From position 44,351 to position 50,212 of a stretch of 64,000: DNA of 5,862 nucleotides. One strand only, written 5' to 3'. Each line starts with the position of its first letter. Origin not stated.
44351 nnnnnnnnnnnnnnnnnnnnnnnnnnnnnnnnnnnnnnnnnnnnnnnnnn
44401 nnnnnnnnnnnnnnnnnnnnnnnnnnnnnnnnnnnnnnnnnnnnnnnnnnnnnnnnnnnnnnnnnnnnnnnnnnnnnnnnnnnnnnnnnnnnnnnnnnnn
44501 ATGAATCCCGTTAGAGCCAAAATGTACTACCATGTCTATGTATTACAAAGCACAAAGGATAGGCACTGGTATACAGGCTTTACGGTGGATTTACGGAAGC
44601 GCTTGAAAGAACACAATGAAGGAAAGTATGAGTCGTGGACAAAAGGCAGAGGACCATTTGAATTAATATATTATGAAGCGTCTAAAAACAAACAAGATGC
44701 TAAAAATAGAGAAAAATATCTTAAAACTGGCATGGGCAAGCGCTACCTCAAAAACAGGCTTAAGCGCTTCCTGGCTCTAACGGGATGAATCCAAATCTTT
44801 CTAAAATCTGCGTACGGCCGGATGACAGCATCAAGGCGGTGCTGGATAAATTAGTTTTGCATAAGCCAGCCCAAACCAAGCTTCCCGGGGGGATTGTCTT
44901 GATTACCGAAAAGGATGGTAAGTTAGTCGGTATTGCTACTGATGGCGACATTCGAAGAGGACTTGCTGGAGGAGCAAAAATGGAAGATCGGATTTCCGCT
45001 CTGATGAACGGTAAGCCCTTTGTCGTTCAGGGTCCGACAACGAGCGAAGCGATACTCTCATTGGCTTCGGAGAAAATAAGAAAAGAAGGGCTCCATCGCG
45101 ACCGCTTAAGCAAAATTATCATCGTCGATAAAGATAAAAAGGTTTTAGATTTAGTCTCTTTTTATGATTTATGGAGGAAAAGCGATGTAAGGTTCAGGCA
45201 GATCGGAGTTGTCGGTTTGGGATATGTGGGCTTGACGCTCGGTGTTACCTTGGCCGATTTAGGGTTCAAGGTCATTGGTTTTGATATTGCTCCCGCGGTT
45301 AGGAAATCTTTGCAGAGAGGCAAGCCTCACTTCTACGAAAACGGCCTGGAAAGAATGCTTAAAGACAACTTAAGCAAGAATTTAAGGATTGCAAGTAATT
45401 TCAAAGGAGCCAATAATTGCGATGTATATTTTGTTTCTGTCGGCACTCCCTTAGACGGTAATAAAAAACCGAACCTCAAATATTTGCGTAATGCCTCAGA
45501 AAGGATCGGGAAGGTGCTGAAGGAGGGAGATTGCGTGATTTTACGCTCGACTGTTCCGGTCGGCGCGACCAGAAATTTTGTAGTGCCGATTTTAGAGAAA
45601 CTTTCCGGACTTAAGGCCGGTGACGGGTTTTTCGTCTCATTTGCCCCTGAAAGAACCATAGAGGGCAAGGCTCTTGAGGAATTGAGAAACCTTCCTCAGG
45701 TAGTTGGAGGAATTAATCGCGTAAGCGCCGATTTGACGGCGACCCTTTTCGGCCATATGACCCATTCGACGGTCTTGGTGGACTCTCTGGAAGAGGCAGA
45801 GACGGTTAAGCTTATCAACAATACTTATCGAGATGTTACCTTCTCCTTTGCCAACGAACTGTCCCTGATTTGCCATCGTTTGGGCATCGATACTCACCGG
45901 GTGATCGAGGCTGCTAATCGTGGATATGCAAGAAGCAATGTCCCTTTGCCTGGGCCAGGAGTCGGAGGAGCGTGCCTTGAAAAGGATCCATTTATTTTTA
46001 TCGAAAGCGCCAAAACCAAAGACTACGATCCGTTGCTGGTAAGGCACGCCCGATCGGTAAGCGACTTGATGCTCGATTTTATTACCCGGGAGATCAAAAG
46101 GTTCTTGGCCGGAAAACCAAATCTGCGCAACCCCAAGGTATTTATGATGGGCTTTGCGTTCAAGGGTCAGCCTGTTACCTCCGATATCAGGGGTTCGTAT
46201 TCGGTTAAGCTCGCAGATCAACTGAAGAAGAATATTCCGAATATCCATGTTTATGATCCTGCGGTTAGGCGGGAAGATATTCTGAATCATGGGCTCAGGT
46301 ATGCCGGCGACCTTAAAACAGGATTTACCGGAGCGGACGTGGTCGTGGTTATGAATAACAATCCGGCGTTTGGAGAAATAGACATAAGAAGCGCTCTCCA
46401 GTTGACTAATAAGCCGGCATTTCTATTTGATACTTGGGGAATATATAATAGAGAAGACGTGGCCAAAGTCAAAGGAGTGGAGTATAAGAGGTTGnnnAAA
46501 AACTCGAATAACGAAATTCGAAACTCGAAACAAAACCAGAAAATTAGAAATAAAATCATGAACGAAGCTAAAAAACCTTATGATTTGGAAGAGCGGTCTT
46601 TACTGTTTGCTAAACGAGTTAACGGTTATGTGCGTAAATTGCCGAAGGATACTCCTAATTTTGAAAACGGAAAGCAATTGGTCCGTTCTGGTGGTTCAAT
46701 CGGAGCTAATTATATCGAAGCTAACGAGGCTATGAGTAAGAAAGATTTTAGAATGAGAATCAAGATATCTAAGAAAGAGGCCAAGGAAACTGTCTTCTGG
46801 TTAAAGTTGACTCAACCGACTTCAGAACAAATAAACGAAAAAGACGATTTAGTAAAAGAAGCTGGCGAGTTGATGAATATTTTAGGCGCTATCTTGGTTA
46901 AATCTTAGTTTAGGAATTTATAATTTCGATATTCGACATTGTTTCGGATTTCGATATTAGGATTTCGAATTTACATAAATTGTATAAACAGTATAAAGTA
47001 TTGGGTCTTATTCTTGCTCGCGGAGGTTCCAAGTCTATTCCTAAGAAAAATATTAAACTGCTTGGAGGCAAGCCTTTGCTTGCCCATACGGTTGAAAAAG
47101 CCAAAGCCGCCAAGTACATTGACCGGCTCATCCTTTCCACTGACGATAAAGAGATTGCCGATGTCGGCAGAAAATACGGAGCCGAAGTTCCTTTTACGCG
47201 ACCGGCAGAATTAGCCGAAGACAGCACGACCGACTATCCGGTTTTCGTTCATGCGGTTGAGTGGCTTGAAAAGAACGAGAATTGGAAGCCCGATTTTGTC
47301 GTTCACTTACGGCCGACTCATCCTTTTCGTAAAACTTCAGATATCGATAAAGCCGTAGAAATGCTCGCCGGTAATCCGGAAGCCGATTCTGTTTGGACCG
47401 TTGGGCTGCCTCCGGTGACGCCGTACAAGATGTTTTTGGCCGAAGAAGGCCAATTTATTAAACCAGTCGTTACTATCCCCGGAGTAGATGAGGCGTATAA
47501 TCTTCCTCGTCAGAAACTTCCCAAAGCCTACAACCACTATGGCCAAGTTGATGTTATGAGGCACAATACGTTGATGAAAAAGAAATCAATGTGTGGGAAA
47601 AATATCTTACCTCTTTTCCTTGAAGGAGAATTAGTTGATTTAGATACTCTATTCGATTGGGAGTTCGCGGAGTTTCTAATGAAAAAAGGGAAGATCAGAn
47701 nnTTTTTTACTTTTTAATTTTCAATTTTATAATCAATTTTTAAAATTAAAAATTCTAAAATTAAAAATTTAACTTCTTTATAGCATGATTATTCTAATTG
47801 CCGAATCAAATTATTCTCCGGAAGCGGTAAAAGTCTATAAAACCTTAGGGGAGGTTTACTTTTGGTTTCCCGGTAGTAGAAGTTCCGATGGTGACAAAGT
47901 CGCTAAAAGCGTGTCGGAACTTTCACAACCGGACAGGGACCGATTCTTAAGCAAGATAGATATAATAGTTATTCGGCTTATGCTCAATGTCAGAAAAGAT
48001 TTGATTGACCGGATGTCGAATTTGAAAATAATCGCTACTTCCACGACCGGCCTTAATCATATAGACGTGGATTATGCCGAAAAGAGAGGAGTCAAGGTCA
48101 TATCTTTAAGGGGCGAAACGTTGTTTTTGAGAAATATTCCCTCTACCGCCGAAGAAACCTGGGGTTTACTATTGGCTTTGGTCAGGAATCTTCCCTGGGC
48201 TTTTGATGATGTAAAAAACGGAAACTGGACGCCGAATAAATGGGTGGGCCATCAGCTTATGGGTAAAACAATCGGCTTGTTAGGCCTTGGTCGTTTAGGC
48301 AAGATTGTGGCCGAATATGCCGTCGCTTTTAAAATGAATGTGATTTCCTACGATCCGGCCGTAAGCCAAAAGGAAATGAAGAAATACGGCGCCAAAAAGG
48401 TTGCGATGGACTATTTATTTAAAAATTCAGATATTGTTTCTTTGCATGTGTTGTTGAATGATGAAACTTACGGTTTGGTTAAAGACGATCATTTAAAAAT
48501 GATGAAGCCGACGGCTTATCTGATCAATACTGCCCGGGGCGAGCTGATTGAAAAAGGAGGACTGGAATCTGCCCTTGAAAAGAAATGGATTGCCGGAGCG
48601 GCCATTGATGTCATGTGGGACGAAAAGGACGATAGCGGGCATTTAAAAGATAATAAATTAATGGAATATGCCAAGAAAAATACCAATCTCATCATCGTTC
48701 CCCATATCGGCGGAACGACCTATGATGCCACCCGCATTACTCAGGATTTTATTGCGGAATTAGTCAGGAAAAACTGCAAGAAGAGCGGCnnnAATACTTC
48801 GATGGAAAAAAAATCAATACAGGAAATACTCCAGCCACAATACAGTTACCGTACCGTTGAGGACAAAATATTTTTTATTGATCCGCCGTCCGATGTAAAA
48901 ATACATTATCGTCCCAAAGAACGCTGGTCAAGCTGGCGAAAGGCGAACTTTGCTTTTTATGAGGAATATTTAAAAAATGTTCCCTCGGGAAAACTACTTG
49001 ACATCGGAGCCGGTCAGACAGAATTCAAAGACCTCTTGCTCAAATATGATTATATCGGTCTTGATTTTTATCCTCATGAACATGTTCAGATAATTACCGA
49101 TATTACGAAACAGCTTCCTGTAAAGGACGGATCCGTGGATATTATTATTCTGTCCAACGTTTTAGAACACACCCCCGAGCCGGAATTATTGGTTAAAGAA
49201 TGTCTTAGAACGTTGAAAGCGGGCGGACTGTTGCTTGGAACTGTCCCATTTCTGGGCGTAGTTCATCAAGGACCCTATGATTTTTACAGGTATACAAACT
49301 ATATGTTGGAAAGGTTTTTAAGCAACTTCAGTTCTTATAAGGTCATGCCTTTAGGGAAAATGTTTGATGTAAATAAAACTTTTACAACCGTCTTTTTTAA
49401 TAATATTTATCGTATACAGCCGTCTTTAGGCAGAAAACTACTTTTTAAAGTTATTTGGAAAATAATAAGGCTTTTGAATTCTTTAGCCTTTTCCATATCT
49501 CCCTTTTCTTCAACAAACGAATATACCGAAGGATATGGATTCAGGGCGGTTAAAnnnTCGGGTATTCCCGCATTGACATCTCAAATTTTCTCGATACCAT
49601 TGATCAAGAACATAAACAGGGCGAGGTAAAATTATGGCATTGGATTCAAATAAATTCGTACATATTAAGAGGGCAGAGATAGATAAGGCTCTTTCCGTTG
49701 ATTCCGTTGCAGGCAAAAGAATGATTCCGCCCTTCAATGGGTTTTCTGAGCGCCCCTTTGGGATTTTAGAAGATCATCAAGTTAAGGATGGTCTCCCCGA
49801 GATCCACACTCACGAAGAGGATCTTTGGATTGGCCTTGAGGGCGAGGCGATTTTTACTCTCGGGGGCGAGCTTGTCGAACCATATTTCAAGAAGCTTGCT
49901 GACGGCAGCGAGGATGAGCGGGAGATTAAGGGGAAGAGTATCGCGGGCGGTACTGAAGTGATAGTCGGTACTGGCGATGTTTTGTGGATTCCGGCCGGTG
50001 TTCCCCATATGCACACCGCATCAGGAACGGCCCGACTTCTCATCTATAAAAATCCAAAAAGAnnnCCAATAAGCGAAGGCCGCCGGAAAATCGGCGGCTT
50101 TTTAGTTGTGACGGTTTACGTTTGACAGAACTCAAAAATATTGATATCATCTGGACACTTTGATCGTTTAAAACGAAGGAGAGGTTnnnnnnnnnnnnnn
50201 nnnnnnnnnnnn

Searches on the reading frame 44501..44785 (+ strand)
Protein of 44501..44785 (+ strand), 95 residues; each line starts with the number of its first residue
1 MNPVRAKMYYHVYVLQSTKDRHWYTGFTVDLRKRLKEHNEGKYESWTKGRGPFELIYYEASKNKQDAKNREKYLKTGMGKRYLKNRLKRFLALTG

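Call 72: search_protein_families(library=pfam, proteins=[window:44501-44785:+], max_evalue=0.01)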
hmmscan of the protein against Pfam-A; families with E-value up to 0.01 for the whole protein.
window:44501-44785:+ (95 aa): 2 families
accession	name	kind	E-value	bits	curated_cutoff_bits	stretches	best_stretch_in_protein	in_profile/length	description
PF01541.30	GIY-YIG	-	2.7e-15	56.9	22.6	1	10-77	2-71/78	GIY-YIG catalytic domain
PF13455.12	MUG113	-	0.0051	17.8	22.3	0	26-85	4-54/73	Meiotically up-regulated gene 113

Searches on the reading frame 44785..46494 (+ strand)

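Call 37: search_protein_families(library=pfam, proteins=[window:44785-46494:+], max_evalue=0.001)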
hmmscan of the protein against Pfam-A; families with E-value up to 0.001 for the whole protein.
window:44785-46494:+ (570 aa): 7 families
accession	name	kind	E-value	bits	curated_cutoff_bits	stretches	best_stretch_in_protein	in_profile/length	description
PF03721.20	UDPG_MGDP_dh_N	-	4e-45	154.1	27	1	139-315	2-180/187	UDP-glucose/GDP-mannose dehydrogenase family, NAD binding domain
PF00984.24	UDPG_MGDP_dh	-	3.2e-23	82.1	25.4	1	336-425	1-91/94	UDP-glucose/GDP-mannose dehydrogenase family, central domain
PF03720.21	UDPG_MGDP_dh_C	-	1.6e-16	61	30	1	454-555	2-102/103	UDP-glucose/GDP-mannose dehydrogenase family, UDP binding domain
PF00571.33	CBS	-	3.3e-07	31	24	1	8-61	10-56/57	CBS domain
PF02826.25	2-Hacid_dh_C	-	0.00013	21.8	25.1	0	132-176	31-75/178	D-isomer specific 2-hydroxyacid dehydrogenase, NAD binding domain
PF14833.11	NAD_binding_11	-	0.00024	21.8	30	1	338-386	3-51/122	NAD-binding of NADP-dependent 3-hydroxyisobutyrate dehydrogenase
PF03446.21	NAD_binding_2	-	0.00026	21.5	21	0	139-264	1-102/161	NAD binding domain of 6-phosphogluconate dehydrogenase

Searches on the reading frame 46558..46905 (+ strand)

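Call 72: search_protein_families(library=pfam, proteins=[window:46558-46905:+], max_evalue=0.01)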
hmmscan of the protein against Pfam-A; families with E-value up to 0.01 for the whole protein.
window:46558-46905:+ (116 aa): 1 family
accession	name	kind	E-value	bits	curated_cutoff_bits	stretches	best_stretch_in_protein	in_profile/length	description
PF05635.17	23S_rRNA_IVP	-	5.1e-14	52.8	33.8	1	12-109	7-104/106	23S rRNA-intervening sequence protein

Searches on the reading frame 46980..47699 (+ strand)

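Call 55: search_protein_families(library=pfam, proteins=[window:46980-47699:+], max_evalue=0.0001)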
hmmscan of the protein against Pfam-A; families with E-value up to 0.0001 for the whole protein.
window:46980-47699:+ (240 aa): 1 family
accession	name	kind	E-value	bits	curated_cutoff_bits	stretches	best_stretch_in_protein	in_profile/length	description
PF02348.25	CTP_transf_3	-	1.2e-23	84.6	22.6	1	9-138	2-123/217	Cytidylyltransferase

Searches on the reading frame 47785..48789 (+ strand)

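Call 55: search_protein_families(library=pfam, proteins=[window:47785-48789:+], max_evalue=0.0001)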
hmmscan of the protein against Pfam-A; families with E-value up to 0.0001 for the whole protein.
window:47785-48789:+ (335 aa): 2 families
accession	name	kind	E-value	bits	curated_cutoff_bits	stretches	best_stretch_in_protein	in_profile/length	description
PF02826.25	2-Hacid_dh_C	-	9.5e-52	175.4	25.1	1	127-309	2-178/178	D-isomer specific 2-hydroxyacid dehydrogenase, NAD binding domain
PF00389.36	2-Hacid_dh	-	5.9e-13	49.1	24.6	1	53-108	35-90/134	D-isomer specific 2-hydroxyacid dehydrogenase, catalytic domain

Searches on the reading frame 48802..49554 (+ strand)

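Call 55: search_protein_families(library=pfam, proteins=[window:48802-49554:+], max_evalue=0.0001)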
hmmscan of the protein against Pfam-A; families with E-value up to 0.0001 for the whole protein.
window:48802-49554:+ (251 aa): 6 families
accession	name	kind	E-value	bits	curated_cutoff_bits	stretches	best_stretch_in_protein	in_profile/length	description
PF08241.18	Methyltransf_11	-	1.8e-11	44.9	21.2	1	66-145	1-94/95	Methyltransferase domain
PF13489.12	Methyltransf_23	-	3.4e-11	43.6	27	1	49-152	9-122/164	Methyltransferase domain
PF08242.18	Methyltransf_12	-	1e-06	29.8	30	1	96-144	49-98/98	Methyltransferase domain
PF13847.12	Methyltransf_31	-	4.6e-06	26.8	27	0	98-145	60-108/145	Methyltransferase domain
PF13649.12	Methyltransf_25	-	9.1e-06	26.7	27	1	95-142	48-97/97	Methyltransferase domain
PF05148.21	Methyltransf_8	-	1e-05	26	27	1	39-144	49-154/219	Hypothetical methyltransferase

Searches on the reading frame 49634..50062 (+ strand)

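Call 72: search_protein_families(library=pfam, proteins=[window:49634-50062:+], max_evalue=0.01)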
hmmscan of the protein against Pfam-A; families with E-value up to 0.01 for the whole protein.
window:49634-50062:+ (143 aa): 3 families
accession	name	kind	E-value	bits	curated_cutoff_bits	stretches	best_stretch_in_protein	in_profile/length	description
PF07883.17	Cupin_2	-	5.3e-09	36.1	27.2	1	103-135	32-66/70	Cupin domain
PF00190.28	Cupin_1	-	0.0045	17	22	1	107-135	82-107/151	Cupin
PF08007.18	JmjC_2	-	0.0083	16.1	22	0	104-131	83-110/127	JmjC domain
